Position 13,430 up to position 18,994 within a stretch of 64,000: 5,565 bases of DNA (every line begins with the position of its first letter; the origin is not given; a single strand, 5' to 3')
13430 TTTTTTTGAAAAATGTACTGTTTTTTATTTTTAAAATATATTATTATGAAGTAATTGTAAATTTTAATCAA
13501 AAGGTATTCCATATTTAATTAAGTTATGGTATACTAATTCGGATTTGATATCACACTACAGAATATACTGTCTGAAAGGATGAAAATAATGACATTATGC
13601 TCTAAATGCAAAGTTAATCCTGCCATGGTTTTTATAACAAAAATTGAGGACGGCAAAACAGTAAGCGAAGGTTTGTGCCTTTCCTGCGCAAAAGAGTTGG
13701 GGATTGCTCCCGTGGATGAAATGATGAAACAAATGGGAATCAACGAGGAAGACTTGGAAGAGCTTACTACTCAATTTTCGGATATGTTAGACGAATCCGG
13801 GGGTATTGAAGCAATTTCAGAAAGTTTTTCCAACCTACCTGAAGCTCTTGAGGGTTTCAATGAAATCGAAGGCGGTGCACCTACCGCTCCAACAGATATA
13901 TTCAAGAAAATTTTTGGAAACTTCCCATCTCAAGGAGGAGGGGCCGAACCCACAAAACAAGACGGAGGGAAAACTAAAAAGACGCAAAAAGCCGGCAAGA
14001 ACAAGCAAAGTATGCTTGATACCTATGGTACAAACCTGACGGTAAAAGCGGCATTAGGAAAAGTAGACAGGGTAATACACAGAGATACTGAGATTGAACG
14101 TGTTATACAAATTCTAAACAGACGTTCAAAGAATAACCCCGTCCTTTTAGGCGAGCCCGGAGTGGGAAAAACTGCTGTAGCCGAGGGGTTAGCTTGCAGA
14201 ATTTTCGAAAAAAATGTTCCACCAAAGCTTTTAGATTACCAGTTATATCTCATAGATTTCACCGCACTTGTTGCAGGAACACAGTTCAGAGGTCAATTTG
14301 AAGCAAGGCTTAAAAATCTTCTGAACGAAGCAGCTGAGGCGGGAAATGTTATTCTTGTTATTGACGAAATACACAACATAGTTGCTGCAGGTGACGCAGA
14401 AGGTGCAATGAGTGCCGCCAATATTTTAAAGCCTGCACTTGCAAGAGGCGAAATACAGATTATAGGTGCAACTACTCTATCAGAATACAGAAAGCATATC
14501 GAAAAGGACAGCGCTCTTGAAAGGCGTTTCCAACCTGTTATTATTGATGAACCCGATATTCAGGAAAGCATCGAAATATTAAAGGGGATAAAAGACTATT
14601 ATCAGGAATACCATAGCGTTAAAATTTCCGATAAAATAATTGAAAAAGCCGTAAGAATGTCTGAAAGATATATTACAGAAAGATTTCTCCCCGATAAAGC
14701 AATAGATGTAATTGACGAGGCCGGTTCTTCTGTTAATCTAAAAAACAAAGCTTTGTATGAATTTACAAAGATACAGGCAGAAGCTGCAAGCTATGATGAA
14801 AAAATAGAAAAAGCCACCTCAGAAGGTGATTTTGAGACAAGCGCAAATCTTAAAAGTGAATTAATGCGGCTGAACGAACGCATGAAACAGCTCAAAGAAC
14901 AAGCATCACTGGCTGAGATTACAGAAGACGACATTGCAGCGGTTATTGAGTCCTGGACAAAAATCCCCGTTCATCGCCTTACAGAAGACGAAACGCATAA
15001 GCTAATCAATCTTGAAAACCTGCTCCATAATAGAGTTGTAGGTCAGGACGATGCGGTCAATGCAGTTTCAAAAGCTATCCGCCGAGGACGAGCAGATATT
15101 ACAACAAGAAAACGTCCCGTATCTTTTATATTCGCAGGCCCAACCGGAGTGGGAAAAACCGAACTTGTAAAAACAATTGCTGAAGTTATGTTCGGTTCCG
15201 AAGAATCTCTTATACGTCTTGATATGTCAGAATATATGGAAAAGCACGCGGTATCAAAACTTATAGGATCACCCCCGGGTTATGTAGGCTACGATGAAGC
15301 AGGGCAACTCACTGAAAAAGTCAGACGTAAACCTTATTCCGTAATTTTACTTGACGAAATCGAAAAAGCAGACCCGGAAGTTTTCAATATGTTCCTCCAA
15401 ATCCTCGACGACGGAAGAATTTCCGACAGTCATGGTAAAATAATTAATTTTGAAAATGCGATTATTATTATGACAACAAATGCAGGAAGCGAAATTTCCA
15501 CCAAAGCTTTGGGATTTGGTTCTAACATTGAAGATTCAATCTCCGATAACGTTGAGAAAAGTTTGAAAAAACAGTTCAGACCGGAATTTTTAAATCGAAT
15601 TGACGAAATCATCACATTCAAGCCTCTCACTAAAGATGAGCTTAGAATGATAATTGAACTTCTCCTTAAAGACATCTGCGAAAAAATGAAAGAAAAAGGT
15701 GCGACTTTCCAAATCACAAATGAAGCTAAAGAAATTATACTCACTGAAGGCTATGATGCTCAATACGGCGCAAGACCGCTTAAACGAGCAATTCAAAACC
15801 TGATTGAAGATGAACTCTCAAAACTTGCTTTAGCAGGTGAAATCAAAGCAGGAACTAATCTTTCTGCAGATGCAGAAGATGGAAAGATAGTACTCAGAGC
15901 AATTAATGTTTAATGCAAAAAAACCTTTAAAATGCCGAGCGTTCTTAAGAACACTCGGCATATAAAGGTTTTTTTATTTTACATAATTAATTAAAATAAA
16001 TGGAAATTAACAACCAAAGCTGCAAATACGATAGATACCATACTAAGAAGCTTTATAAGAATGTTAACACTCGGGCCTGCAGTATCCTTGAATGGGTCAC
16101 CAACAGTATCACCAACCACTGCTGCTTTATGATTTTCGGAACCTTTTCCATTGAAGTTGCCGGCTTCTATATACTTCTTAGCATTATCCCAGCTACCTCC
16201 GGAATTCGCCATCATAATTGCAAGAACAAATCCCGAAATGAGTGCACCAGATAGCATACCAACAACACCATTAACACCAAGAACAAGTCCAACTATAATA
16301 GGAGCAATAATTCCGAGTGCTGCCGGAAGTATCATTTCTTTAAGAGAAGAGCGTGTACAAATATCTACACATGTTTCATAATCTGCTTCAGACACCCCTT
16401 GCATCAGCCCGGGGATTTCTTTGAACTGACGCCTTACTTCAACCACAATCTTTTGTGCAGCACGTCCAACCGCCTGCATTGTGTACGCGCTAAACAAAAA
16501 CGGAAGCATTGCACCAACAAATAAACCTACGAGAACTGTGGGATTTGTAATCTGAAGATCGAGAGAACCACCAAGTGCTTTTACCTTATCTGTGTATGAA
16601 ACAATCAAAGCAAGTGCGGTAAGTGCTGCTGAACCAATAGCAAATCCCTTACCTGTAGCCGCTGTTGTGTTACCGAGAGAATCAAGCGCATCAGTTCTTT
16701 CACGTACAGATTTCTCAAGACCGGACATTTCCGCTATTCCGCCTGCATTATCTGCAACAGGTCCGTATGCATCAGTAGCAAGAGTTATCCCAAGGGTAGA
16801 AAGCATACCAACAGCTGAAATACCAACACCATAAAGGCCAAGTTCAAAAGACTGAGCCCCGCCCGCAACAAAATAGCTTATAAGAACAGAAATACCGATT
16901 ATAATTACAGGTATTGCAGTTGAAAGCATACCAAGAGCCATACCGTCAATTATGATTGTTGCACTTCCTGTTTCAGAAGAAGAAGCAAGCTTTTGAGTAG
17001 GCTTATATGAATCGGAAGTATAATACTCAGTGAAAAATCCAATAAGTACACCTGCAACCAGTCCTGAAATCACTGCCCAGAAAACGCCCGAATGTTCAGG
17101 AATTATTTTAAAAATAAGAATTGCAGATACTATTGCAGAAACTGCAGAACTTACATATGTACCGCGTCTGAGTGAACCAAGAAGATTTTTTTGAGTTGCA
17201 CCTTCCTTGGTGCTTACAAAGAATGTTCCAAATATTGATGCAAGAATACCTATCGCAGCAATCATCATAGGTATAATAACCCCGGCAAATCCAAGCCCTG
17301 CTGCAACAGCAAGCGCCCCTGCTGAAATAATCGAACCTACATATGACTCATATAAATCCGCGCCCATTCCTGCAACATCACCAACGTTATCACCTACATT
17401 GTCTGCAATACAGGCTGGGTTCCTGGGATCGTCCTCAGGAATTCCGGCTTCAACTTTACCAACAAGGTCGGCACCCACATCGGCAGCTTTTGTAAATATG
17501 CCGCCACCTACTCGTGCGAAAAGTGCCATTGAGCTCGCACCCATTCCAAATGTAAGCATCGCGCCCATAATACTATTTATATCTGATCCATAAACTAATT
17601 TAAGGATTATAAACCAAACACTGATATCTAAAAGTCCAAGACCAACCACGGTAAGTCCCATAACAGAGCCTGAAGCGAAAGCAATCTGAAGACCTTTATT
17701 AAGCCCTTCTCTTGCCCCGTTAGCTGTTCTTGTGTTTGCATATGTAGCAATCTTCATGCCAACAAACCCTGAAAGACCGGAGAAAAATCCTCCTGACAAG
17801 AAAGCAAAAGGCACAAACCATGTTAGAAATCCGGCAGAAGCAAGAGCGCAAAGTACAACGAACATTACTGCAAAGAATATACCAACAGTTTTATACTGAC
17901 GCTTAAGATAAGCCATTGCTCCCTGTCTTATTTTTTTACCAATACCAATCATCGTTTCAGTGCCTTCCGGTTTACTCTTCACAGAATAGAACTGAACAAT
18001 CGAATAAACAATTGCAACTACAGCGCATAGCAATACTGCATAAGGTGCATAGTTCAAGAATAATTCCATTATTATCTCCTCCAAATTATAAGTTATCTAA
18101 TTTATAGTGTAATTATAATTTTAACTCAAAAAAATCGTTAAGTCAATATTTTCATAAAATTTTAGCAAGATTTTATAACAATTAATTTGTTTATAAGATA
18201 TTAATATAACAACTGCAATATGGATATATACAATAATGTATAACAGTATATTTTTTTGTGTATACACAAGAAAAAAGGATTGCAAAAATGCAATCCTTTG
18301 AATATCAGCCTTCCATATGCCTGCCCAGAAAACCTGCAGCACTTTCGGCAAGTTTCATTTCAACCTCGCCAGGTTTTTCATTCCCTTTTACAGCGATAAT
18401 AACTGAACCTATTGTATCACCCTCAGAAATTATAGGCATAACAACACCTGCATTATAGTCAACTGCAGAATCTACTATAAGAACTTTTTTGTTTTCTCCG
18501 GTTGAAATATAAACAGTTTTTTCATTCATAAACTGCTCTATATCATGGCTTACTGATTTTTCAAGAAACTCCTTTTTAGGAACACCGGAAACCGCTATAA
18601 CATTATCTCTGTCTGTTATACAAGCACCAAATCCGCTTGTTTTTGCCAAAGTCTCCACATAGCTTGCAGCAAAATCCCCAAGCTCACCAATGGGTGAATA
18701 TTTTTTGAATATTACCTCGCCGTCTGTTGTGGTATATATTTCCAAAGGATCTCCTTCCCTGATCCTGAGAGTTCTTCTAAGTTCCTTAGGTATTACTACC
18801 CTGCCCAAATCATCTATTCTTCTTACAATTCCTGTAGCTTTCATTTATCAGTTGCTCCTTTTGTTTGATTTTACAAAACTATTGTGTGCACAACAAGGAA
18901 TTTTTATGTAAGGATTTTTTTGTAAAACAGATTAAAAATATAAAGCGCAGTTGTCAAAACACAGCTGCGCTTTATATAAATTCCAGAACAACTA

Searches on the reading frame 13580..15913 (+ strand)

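Call 37: search_protein_families(library=pfam, proteins=[window:13580-15913:+], max_evalue=1e-8)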
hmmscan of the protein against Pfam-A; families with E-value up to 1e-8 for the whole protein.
window:13580-15913:+ (777 aa): 8 families
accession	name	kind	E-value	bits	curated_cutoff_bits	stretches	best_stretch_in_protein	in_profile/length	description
PF07724.20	AAA_2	-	5.5e-68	228.6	27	1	514-677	4-166/166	AAA domain (Cdc48 subfamily)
PF17871.7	AAA_lid_9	-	1e-30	106.1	22.8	1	327-426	2-102/104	AAA lid domain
PF00004.35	AAA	-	6.1e-24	85.4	21.2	2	188-304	2-111/131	ATPase family associated with various cellular activities (AAA)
PF10431.15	ClpB_D2-small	-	1e-22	80.4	21.9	1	683-761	1-79/81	C-terminal, D2-small domain, of ClpB protein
PF07728.20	AAA_5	-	3.9e-18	66.2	22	1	516-637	2-125/139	AAA domain (dynein-related subfamily)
PF13191.12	AAA_16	-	5.8e-12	46.9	32.6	0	165-252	2-95/167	AAA ATPase domain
PF13401.12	AAA_22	-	4.8e-10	40.3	27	0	183-272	4-97/130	AAA domain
PF00158.32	Sigma54_activat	-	5.8e-10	39.5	20.2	0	510-634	19-142/168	Sigma-54 interaction domain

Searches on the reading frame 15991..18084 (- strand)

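Call 37: search_protein_families(library=pfam, proteins=[window:15991-18084:-], max_evalue=1e-8)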
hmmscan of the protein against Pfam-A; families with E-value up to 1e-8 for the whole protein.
window:15991-18084:- (697 aa): 1 family
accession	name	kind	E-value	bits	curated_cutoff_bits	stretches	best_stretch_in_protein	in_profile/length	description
PF03030.21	H_PPase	-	3.7e-272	905.2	29.7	1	22-687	1-645/645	Inorganic H+ pyrophosphatase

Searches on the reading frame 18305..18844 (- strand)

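Call 37: search_protein_families(library=pfam, proteins=[window:18305-18844:-], max_evalue=1e-8)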
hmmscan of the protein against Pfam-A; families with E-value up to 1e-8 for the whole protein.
window:18305-18844:- (179 aa): 2 families
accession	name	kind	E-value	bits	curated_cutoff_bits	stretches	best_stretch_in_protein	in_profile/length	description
PF15714.11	SpoVT_C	-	1.7e-43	148.2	27.5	1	54-178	1-128/128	Stage V sporulation protein T C-terminal, transcription factor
PF04014.23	MazE_antitoxin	-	3.9e-11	43.2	24.7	1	7-50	1-44/48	Antidote-toxin recognition MazE, bacterial antitoxin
